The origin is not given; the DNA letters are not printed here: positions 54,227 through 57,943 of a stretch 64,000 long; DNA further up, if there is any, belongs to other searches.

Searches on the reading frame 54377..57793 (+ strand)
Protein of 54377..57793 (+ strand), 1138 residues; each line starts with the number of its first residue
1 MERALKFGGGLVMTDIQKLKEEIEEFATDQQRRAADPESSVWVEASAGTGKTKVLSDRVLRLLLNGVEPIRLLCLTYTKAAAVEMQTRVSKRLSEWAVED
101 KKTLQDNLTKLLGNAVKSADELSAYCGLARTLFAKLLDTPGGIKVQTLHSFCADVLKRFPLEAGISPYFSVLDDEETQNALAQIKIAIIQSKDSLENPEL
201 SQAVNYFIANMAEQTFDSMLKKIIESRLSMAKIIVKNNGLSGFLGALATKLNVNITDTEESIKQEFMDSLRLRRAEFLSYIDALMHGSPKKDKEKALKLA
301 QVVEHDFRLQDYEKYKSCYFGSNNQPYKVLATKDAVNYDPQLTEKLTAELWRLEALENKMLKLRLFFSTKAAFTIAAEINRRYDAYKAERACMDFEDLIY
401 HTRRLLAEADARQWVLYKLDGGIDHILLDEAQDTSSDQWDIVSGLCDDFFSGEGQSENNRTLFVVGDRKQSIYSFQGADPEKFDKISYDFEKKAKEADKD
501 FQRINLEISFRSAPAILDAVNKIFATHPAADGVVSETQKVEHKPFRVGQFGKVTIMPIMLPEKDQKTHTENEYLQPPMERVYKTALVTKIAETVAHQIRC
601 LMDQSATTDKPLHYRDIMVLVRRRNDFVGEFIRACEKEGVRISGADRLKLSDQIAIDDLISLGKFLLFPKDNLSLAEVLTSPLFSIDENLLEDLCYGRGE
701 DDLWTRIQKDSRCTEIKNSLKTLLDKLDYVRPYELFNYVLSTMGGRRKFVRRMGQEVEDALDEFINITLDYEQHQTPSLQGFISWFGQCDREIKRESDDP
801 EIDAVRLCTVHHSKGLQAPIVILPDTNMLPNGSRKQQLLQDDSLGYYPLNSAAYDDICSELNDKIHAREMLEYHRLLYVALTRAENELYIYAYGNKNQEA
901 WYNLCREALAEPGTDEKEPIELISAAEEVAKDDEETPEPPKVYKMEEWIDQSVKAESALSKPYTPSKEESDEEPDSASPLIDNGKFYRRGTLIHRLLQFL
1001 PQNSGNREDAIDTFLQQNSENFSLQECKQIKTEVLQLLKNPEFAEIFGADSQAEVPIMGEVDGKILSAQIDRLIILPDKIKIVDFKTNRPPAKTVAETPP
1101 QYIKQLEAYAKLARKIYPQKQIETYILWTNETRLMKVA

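Call 19: find_encoding_contigs(protein=window:54377-57793:+, flank=10000, max_places=1)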
Protein window:54377-57793:+ (1138 aa): no gene with exactly this product is on record in the collection.

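Call 23: search_protein_families(library=pfam, proteins=[window:54377-57793:+], max_evalue=0.001)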
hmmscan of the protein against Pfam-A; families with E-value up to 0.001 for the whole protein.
window:54377-57793:+ (1138 aa): 5 families
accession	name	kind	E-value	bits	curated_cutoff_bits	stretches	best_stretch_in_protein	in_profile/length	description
PF00580.27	UvrD-helicase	-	2e-51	175.7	23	1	29-490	3-270/271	UvrD/REP helicase N-terminal domain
PF13361.12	UvrD_C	-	1.1e-20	74.8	25.6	1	504-891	1-346/350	UvrD-like helicase C-terminal domain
PF13538.12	UvrD_C_2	-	1.1e-10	41.7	27.4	1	867-891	27-52/52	UvrD-like helicase C-terminal domain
PF13245.12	AAA_19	-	9e-10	39.3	25.1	1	37-92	10-64/134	AAA domain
PF12705.13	PDDEXK_1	-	6.3e-09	36.6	22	1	988-1120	36-178/247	PD-(D/E)XK nuclease superfamily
